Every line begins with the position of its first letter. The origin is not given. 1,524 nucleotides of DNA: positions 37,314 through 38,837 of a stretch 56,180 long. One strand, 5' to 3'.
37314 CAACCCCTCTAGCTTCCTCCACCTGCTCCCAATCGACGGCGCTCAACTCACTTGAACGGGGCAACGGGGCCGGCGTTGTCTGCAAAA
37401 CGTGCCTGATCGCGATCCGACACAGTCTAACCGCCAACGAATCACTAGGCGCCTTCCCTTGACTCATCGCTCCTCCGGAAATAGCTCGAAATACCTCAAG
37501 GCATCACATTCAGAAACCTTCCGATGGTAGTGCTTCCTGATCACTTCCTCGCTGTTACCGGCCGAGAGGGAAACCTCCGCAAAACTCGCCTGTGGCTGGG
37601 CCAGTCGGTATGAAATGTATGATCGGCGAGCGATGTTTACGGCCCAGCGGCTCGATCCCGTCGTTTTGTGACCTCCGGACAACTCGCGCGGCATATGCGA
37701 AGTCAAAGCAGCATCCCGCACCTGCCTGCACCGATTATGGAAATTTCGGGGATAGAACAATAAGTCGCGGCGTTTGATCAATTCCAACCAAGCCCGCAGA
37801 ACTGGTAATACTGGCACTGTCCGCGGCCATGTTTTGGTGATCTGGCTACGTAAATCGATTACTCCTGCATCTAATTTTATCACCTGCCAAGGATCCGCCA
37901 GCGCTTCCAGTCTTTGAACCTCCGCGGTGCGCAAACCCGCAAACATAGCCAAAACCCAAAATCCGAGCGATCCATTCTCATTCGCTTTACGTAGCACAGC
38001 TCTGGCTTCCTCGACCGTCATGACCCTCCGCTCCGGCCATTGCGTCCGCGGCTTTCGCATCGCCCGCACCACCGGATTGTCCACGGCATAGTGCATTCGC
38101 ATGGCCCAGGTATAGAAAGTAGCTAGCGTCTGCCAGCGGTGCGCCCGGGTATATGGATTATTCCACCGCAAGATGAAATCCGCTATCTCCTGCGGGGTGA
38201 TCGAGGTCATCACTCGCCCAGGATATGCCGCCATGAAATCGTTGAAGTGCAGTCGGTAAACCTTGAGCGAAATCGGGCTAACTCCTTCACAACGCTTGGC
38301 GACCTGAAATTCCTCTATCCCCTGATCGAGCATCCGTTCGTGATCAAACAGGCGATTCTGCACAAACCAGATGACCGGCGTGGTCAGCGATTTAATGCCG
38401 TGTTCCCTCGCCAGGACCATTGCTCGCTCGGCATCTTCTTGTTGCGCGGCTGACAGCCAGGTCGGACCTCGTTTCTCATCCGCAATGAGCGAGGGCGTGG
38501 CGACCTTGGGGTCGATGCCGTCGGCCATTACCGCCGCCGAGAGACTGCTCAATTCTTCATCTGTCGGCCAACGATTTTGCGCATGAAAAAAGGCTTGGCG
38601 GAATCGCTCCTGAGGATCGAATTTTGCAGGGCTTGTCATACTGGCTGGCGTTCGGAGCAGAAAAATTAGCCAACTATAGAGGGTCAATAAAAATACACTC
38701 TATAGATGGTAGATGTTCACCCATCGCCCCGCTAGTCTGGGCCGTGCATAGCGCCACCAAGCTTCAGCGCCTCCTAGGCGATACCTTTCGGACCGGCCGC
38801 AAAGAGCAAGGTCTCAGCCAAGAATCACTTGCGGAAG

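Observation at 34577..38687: Three tandem paralogous tyrosine-recombinase-like genes with substituted catalytic histidines, the last fused to a GbsR-type wHTH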

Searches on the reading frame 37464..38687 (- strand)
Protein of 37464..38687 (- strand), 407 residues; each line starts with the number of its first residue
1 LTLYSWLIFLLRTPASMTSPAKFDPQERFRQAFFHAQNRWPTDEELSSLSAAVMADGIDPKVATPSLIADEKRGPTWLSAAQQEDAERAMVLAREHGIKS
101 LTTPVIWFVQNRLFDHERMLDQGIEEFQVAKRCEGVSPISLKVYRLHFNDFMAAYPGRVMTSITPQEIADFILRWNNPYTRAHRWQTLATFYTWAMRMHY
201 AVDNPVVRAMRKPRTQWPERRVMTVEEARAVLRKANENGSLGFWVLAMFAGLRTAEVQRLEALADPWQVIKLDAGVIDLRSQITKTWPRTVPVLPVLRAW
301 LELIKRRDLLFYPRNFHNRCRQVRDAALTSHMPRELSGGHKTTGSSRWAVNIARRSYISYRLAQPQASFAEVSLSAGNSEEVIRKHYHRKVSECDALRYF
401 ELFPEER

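Call 3: search_protein_families(library=pfam, proteins=[window:37464-38687:-], max_evalue=1)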
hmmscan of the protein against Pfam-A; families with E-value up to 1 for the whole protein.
window:37464-38687:- (407 aa): 2 families
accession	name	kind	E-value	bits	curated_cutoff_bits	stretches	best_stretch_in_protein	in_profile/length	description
PF13495.12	Phage_int_SAM_4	-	0.09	13.6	27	1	125-194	3-77/85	Phage integrase, N-terminal SAM-like domain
PF23420.1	DUF7108_C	-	0.13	12.8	27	0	26-53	52-78/90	DUF7108, C-terminal domain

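Call 4: search_protein_families(library=ncbifam, proteins=[window:37464-38687:-], max_evalue=1)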
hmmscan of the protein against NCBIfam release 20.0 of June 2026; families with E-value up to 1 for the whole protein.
window:37464-38687:- (407 aa): 4 families
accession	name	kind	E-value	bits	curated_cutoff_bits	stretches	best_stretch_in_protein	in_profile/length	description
TIGR02225.1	recomb_XerD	equivalog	1.4e-06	27.9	329.6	1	134-302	11-181/290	site-specific tyrosine recombinase XerD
NF040815.2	recomb_XerA_Arch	equivalog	1.5e-05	24.7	220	1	125-284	1-153/263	site-specific tyrosine recombinase/integron integrase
NF001399.0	PRK00283.1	subfamily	0.00014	21.2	279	1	134-282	20-173/300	tyrosine recombinase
NF002331.0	PRK01287.1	subfamily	0.0043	16.1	371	1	180-301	99-219/365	site-specific tyrosine recombinase XerC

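Call 12: search_solved_structures(query=window:37464-38687:-, max_evalue=1, show_alignments=2)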
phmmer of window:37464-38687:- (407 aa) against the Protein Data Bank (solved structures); distinct sequences matched with E-value up to 1: 1.
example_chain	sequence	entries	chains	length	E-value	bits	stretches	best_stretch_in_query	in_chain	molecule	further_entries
5vfz_A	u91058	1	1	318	0.066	15.5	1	166-261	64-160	Gp33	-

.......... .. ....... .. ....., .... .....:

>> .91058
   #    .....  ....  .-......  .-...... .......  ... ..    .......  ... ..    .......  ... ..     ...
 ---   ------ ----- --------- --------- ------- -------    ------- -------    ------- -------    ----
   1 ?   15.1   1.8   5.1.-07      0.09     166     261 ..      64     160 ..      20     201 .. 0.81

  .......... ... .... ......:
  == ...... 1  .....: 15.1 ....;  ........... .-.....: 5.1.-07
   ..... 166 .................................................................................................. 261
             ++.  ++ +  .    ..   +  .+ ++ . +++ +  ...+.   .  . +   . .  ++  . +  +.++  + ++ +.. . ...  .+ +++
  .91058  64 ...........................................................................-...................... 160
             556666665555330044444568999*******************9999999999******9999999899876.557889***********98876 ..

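Call 24: find_homologous_proteins(query=A2, max_evalue=0.01)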
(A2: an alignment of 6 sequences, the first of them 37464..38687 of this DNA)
Query A2 (6 sequences) (407 aa, profile of the alignment): 21 proteins with E <= 0.01 among 8000 candidates.
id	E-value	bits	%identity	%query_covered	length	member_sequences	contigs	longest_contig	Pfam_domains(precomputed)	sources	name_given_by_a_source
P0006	1.1e-167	576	100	96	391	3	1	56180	-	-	-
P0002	5.1e-163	561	30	81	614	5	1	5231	-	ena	-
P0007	2.5e-123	430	45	93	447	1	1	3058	-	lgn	-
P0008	5.6e-121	422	42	92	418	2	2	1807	-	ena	-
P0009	6.8e-109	383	41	81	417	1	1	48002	-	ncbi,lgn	-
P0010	2.9e-107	377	38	88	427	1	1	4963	-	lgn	-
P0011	6.3e-97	343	37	76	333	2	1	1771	-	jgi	jgi:hypothetical protein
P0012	9.1e-95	336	37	79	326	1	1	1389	-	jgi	jgi:hypothetical protein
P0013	2.8e-28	117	26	71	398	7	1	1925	-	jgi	-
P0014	1.5e-19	88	34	39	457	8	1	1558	PF00589.28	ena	-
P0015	3.1e-19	87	46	14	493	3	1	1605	-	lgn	-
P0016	9.4e-19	86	32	39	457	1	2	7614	PF13102.13,PF00589.28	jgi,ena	-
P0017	5.9e-18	83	32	39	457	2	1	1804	PF00589.28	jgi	-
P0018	2.7e-13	68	25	82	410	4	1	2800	-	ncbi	-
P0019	5.1e-11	60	30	58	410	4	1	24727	-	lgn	-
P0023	1.4e-6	46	32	39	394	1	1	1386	PF00589.28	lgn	-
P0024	5.6e-6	44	23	76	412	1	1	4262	PF00589.28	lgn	-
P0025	1.1e-3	36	25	54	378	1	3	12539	PF14659.13,PF14657.13,PF00589.28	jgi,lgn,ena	jgi:integrase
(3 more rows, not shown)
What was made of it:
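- Checked: The database copy of the protein is 391 aa (call 24).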

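Call 25: find_encoding_contigs(protein=P0009, flank=10000)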
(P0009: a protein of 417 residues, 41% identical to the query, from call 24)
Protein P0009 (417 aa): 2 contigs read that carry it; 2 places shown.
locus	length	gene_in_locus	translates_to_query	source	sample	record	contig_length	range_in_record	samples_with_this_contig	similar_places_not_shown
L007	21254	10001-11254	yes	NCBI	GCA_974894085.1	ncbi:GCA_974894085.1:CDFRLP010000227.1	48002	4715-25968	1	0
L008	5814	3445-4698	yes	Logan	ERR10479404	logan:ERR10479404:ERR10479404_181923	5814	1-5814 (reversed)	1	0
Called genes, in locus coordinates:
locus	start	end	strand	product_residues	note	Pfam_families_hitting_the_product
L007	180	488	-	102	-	-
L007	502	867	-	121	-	-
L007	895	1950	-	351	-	PF00154:RecA_N, PF08423:Rad51 (weak), PF06745:ATPase (faint), PF21096:RecA_C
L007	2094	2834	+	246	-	-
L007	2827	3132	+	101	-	-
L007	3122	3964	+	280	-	PF06114:Peptidase_M78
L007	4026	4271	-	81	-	-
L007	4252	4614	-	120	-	-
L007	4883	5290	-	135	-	PF01850:PIN (weak)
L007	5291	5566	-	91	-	PF04014:MazE_antitoxin (weak)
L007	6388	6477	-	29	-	-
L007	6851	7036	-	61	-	PF01381:HTH_3, PF13560:HTH_31, PF13443:HTH_26 (weak)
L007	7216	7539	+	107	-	PF00072:Response_reg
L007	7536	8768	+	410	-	-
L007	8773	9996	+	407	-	-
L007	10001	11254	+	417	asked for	-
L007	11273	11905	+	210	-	-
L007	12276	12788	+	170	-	-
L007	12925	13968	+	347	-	PF01073:3Beta_HSD, PF01370:Epimerase, PF04321:RmlD_sub_bind, PF07993:NAD_binding_4 (faint), PF13460:NAD_binding_10 (faint), PF16363:GDP_Man_Dehyd, PF02719:Polysacc_synt_2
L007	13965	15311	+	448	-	PF03721:UDPG_MGDP_dh_N, PF00984:UDPG_MGDP_dh, PF03720:UDPG_MGDP_dh_C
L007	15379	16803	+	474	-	PF13440:Polysacc_synt_3 (weak)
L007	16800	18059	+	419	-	PF13692:Glyco_trans_1_4, PF13524:Glyco_trans_1_2 (weak)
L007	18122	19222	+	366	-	-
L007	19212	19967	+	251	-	PF02348:CTP_transf_3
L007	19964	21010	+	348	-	PF03102:NeuB, PF08666:SAF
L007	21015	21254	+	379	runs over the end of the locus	PF02350:Epimerase_2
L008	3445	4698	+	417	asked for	-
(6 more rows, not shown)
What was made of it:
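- L007 has a stand-alone receiver domain in the operon (call 25).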

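Call 26: find_encoding_contigs(protein=P0010, flank=10000)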
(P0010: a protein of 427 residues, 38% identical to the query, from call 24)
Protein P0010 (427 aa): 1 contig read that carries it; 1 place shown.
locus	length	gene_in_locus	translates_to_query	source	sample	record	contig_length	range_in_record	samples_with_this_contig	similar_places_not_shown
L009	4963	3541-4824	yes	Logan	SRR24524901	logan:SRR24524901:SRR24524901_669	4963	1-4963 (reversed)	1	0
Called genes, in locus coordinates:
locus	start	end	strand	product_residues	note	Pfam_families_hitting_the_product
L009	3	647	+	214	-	?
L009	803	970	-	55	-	PF01381:HTH_3, PF13560:HTH_31 (weak)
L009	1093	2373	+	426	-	-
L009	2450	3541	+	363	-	-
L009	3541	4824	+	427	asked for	-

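Call 27: find_encoding_contigs(protein=P0007, flank=10000)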
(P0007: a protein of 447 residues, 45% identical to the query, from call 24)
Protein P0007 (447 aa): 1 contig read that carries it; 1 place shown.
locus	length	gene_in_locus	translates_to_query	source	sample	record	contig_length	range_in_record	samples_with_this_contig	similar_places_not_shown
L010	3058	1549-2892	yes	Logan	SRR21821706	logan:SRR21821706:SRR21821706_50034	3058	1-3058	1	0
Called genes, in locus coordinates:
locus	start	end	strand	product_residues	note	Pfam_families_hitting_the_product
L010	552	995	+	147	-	PF13384:HTH_23 (weak)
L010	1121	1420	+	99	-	-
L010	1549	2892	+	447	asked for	-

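Call 34: find_related_loci(query=A2, collection=genome_contigs, flank=10000)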
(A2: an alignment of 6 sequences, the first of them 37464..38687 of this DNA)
Query A2 (407 aa) in genome_contigs; peptide patterns used: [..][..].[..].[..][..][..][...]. (x = any residue, [..] = any of these).
38 stretches matched a pattern; 6 encode a relative of the query (tblastn E <= 1e-3); 6 distinct loci.
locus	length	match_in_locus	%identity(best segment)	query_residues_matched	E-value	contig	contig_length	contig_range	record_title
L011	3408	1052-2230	41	19-405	4e-89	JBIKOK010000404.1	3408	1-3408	MAG: Opitutaceae bacterium isolate ME2014-11-02_3300042937_group5_bin77 Rohwer_bin2636_scaffold_36710_c1, whole genome s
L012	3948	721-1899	40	19-405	2e-86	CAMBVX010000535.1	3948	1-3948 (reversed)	MAG: Opitutus sp. GAS368 isolate MoH-02may19-181 genome assembly, contig: MoH-02may19-C62056, whole genome shotgun seque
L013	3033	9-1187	40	19-405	7e-87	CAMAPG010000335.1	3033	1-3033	MAG: Opitutus sp. GAS368 isolate AH-24oct19-130 genome assembly, contig: AH-24oct19-C90268, whole genome shotgun sequenc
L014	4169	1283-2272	44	77-406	6e-82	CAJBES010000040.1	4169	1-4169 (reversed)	MAG: uncultured Opitutaceae bacterium isolate Loc090721-8-6m_bin-0008 genome assembly, contig: bin-0008:040/341, whole g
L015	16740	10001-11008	41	76-406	4e-78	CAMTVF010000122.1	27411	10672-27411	MAG: uncultured Opitutaceae bacterium isolate G03_MAG_00024 genome assembly, contig: G03_MAG_00024_000000000087, whole g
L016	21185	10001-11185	37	26-405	1e-70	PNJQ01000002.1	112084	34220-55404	MAG: Opitutus sp. isolate WM.026 WM_1000035_112084, whole genome shotgun sequence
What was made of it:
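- On GInt (Tn6571 family): The genome-collection scan cap was already used (call 34).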

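Call 44: search_solved_structures(query=A3, max_evalue=1, show_alignments=3)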
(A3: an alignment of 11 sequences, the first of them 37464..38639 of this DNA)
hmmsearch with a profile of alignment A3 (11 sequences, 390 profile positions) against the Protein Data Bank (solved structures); distinct sequences matched with E-value up to 1: 9.
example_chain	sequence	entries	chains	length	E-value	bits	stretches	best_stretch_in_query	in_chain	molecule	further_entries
5vfz_A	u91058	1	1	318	4.6e-09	39.2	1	133-245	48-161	Gp33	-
2kob_A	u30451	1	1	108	0.011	18.2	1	107-188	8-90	Uncharacterized protein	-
2oxo_A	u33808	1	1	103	0.013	18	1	108-191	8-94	Integrase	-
1z1b_A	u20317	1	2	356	0.022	17.2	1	100-212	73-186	Integrase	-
5j0n_E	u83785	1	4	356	0.024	17.1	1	100-211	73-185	Integrase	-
1z1g_A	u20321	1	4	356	0.024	17.1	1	100-211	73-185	Integrase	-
1z19_A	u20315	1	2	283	0.033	16.6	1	109-213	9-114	Integrase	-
1p7d_A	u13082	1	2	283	0.036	16.5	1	109-212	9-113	Integrase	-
7yim_A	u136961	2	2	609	0.31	13.5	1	70-158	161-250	Alpha-fetoprotein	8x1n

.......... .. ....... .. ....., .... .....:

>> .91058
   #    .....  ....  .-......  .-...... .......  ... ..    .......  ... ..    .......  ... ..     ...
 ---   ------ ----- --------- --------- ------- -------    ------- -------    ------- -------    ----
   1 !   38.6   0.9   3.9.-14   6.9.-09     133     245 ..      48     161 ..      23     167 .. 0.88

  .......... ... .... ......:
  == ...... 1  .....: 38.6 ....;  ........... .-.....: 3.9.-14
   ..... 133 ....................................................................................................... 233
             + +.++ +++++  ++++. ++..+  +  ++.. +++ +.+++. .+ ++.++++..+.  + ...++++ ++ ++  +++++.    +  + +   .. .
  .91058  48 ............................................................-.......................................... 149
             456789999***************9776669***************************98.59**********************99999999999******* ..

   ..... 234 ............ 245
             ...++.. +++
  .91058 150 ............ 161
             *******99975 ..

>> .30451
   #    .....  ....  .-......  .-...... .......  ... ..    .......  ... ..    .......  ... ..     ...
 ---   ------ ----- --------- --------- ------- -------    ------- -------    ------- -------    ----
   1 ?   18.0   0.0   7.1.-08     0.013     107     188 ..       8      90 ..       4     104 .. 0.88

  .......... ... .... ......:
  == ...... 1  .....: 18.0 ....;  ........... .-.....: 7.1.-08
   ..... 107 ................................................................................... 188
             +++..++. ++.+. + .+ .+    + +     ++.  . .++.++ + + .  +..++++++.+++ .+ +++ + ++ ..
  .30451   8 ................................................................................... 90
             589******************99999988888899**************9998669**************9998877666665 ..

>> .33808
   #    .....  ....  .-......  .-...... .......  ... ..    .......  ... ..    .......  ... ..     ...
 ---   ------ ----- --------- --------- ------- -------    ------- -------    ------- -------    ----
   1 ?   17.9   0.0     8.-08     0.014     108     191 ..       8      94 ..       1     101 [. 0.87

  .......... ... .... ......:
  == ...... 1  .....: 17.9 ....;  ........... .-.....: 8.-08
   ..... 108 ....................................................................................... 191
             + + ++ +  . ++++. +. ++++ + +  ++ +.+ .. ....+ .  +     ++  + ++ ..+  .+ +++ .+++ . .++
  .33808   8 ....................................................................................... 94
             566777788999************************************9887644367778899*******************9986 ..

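Call 56: search_protein_families(library=pfam, proteins=[L016:14639-15673:+, L016:16180-17196:+, L016:17202-18083:+, L016:18120-19301:+, L016:19706-20866:+, L016:8400-9248:+, L016:6598-8583:+, L015:8188-8772:-, L015:5192-6409:-, L015:15497-15907:+], max_evalue=0.001)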
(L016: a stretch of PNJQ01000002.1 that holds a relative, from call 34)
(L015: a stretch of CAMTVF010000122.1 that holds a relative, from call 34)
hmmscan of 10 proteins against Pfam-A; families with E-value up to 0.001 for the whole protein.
L016:14639-15673:+ (344 aa): 3 families
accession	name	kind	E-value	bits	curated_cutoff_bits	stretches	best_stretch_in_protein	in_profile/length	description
PF16363.11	GDP_Man_Dehyd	-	8.2e-117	390.8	27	1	5-328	1-330/332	GDP-mannose 4,6 dehydratase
PF01370.27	Epimerase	-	2.9e-60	204.1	20.9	1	5-241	2-231/240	NAD dependent epimerase/dehydratase family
PF04321.23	RmlD_sub_bind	-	5.6e-07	29.4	27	1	4-203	3-172/287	RmlD substrate binding domain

L016:16180-17196:+ (338 aa): 10 families
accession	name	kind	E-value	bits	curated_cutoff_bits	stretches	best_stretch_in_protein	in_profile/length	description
PF02719.21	Polysacc_synt_2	-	3.2e-97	325.7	20.2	1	9-283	1-291/293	Polysaccharide biosynthesis protein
PF01370.27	Epimerase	-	4.5e-21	75.8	20.9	1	9-192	1-196/240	NAD dependent epimerase/dehydratase family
PF01073.25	3Beta_HSD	-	1.7e-17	63.8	22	1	10-137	1-122/280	3-beta hydroxysteroid dehydrogenase/isomerase family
PF16363.11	GDP_Man_Dehyd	-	3.8e-13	50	27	1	10-132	1-130/332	GDP-mannose 4,6 dehydratase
PF07993.18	NAD_binding_4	-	3.3e-10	40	20.1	1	11-133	1-138/258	Male sterility protein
PF04321.23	RmlD_sub_bind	-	7.9e-09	35.4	27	1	8-177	2-154/287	RmlD substrate binding domain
PF13460.12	NAD_binding_10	-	2.5e-06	27.9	27.2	1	13-134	1-101/184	NAD(P)H-binding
PF00106.31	adh_short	-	1.2e-05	25.3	26.6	1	7-157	1-165/195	short chain dehydrogenase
PF08659.16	KR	-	0.00016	22.1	22.6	1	9-92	3-93/180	KR domain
PF05368.20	NmrA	-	0.00055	20.1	27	1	7-89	3-78/298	NmrA-like family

L016:17202-18083:+ (293 aa): 2 families
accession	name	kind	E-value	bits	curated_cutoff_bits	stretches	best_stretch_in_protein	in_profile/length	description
PF04321.23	RmlD_sub_bind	-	3.3e-05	23.6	27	1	4-247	3-241/287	RmlD substrate binding domain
PF01370.27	Epimerase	-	4.5e-05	23.4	20.9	1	4-149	1-160/240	NAD dependent epimerase/dehydratase family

L016:18120-19301:+ (393 aa): 2 families
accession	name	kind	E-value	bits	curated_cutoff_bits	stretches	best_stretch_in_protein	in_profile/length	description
PF03102.20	NeuB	-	6.4e-56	189.9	22.1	1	37-286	1-237/241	NeuB family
PF08666.17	SAF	-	1.3e-05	26.1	21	1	334-391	2-61/63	SAF domain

L016:19706-20866:+ (386 aa): 1 family
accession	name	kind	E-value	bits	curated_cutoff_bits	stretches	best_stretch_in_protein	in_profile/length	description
PF04101.22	Glyco_tran_28_C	-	1.5e-06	28.8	22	1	274-362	62-154/166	Glycosyltransferase family 28 C-terminal domain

L016:8400-9248:+ (282 aa): 0 families

L016:6598-8583:+ (661 aa): 2 families
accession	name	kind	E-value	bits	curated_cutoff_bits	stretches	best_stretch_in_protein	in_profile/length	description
PF01839.29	FG-GAP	-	2.9e-20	72.2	22.1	1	328-350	4-26/37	FG-GAP repeat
PF13517.12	FG-GAP_3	-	6e-20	72.1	26.9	3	333-396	1-60/61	FG-GAP-like repeat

L015:8188-8772:- (194 aa): 0 families

L015:5192-6409:- (405 aa): 4 families
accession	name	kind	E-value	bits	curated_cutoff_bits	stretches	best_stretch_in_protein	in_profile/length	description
PF13683.12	rve_3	-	8e-26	90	26.5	1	203-268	2-67/67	Integrase core domain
PF00665.32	rve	-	2.7e-14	53.7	32.6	1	117-214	2-102/102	Integrase core domain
PF13276.12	HTH_21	-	5.4e-11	43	28.1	1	61-102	18-60/60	HTH-like domain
PF13333.12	rve_2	-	8.6e-06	26.2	22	1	221-268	1-48/56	Integrase core domain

L015:15497-15907:+ (136 aa): 1 family
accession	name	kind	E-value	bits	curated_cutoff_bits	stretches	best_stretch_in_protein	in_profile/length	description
PF05168.19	HEPN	-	2e-22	80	22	1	12-125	4-114/117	HEPN domain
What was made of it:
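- Mobile-element-type genes lie upstream in L007 (toxin-antitoxin, M78 peptidase) and L015 (rve transposase) (calls 25, 56).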

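Call 57: predict_structure(alignment_id=A3)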
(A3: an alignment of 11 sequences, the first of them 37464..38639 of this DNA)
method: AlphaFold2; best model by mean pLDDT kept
length: 391 residues; sequences in the alignment: 11
mean_pLDDT: 75.0   pTM: 0.57
mean pLDDT of the five models: 75.0, 74.4, 67.7, 64.0, 61.3
residues with pLDDT >= 90: 151; 70-90: 110; 50-70: 52; < 50: 78
segments of 3 or more residues with pLDDT < 50: 1-7, 37-63, 65-67, 80-82, 86-99, 315-332
pLDDT, mean of each block of 10 residues (from residue 1): 42 58 69 53 31 28 46 51 47 44 88 81 85 95 92 94 89 94 85 85 72 90 93 93 95 95 89 92 96 91 77 49 37 72 90 88 83 81 88 41
secondary structure, 60 per line:
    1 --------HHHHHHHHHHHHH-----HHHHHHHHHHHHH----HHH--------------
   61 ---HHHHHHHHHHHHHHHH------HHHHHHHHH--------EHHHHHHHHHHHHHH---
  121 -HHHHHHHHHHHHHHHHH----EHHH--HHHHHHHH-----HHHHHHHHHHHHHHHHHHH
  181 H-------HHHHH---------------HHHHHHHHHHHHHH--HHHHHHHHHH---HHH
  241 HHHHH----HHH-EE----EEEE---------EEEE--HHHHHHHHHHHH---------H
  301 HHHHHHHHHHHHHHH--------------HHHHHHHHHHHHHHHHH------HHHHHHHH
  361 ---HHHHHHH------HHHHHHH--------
elements in order: H9-21 H27-39 H64-79 H86-94 H104-117 H122-138 H149-156 H162-181 H189-193 H209-222 H225-234 H238-245 E260-263 E273-276 H279-290 H300-315 H330-346 H353-360 H364-370 H377-383

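Call 59: search_protein_representatives(alignment_id=A3)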
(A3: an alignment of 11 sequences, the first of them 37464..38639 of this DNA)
Query: 11 sequences, 390 profile positions. Proteins with E-value up to 0.001 (for the whole library): 24596; up to 1e-10: 7378; up to 1e-30: 1178. The best 150 are listed.
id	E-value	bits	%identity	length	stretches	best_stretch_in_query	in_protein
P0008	4.3e-166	569.4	-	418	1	1-390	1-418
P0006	4.6e-156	536.4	-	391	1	7-389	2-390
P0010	3.1e-155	533.7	-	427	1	4-389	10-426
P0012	5.0e-133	460.6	-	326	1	61-390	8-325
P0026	6.7e-133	460.2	-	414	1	2-390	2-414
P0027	1.3e-128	446.1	-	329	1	61-390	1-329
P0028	7.6e-125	433.6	-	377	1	50-389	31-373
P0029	6.8e-124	430.5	-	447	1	2-381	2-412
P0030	7.8e-123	427.0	-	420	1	7-390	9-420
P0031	5.0e-122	424.4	-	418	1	6-388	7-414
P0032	1.8e-121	422.5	-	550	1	1-388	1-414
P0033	2.8e-117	408.7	-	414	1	6-389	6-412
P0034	3.0e-114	398.8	-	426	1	16-390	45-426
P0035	8.5e-113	394.0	-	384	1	17-389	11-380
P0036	1.3e-112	393.4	-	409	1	11-390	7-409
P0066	7.7e-57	209.7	-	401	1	52-389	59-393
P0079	1.8e-48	182.2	-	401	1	54-389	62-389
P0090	8.3e-46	173.4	-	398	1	98-389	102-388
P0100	3.9e-45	171.2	-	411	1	92-390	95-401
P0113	4.7e-44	167.6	-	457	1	71-389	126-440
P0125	2.0e-43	165.6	-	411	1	67-388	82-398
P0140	2.1e-42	162.2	-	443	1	68-388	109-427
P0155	1.1e-41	159.8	-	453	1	34-388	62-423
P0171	4.9e-41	157.7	-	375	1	58-387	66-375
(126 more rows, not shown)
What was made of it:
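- Tried and rejected: Rejected after the exhaustive profile search (call 59).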
